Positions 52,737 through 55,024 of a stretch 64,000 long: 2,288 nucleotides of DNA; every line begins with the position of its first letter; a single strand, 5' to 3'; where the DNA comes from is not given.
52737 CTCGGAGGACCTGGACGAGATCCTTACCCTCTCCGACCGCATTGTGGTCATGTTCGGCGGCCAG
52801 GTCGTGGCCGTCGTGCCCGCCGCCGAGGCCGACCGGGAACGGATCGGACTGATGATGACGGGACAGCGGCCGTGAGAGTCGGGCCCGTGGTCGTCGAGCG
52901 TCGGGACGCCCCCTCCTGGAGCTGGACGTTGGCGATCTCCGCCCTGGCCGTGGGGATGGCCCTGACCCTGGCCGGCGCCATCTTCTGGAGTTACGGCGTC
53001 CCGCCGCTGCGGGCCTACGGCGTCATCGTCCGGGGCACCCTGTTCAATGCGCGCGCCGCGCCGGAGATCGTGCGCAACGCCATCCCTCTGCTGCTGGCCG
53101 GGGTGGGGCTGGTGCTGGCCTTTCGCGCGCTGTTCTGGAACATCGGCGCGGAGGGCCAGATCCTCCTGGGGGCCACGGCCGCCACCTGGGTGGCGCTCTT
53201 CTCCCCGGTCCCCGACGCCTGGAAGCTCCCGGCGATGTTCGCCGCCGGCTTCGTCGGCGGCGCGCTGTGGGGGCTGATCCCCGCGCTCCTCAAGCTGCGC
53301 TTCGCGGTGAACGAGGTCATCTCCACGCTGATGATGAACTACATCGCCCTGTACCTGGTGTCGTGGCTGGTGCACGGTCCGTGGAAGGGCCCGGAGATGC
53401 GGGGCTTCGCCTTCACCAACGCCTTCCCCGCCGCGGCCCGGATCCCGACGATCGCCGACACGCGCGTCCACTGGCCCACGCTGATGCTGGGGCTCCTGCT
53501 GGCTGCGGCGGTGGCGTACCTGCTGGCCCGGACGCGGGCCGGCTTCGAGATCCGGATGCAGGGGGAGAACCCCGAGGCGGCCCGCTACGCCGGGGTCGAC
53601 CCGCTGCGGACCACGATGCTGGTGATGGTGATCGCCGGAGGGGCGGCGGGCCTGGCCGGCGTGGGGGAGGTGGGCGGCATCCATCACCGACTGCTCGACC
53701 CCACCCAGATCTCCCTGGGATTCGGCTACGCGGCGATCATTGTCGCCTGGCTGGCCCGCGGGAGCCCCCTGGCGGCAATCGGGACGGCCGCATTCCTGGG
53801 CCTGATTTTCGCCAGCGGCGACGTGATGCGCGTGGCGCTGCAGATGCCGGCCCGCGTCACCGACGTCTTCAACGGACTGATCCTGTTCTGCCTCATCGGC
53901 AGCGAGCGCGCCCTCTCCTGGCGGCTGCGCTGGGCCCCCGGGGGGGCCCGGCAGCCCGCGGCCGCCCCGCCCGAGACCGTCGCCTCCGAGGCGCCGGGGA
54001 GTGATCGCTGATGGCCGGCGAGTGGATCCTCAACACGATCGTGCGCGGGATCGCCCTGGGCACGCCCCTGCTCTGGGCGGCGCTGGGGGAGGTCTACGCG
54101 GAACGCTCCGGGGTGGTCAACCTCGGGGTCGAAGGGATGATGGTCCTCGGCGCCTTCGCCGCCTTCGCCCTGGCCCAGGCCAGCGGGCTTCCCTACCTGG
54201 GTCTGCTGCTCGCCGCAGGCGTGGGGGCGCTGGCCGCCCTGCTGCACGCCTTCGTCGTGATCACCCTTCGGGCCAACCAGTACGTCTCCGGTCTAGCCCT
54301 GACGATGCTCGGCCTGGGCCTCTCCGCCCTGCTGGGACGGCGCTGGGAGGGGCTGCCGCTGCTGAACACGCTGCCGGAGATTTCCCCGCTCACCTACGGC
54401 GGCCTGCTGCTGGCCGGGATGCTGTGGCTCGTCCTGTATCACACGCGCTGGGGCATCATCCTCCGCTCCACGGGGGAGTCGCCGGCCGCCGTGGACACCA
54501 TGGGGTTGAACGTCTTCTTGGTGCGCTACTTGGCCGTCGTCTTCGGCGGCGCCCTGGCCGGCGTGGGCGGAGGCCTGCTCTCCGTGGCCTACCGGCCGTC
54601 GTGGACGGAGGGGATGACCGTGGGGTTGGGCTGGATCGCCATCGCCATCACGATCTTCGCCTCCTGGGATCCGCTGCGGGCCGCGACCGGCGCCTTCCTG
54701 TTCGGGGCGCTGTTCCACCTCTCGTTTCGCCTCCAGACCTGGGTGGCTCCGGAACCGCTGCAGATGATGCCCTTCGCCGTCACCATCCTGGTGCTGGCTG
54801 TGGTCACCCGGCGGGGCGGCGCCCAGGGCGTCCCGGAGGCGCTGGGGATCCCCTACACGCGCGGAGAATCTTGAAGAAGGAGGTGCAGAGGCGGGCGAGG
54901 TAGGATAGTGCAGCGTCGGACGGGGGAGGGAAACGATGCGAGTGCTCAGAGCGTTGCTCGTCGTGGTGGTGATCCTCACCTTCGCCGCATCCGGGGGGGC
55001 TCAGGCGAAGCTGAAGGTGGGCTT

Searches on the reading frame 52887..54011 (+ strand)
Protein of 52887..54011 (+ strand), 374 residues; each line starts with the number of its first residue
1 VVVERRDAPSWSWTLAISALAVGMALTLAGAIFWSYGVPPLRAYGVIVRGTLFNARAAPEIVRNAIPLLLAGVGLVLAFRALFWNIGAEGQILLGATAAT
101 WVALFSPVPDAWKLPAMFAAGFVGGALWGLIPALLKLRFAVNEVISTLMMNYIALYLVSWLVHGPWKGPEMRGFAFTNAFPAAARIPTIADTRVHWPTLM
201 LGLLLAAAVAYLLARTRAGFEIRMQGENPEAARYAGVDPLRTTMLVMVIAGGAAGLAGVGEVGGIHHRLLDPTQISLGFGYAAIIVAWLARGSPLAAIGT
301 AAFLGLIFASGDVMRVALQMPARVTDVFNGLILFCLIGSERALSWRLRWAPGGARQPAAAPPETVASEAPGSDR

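Call 48: search_protein_families(library=pfam, max_evalue=0.00001, proteins=[window:52887-54011:+])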
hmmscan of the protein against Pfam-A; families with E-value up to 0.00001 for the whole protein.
window:52887-54011:+ (374 aa): 1 family
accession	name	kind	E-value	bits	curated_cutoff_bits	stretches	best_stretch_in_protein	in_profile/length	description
PF02653.21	BPD_transp_2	-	4.6e-41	141.2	26.8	1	61-336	5-268/269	Branched-chain amino acid transport system / permease component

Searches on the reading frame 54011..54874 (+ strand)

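Call 48: search_protein_families(library=pfam, max_evalue=0.00001, proteins=[window:54011-54874:+])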
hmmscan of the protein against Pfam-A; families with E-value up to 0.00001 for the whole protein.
window:54011-54874:+ (287 aa): 1 family
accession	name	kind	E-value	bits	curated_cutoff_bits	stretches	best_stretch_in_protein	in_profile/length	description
PF02653.21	BPD_transp_2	-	8.9e-34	117.3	26.8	1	10-262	2-269/269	Branched-chain amino acid transport system / permease component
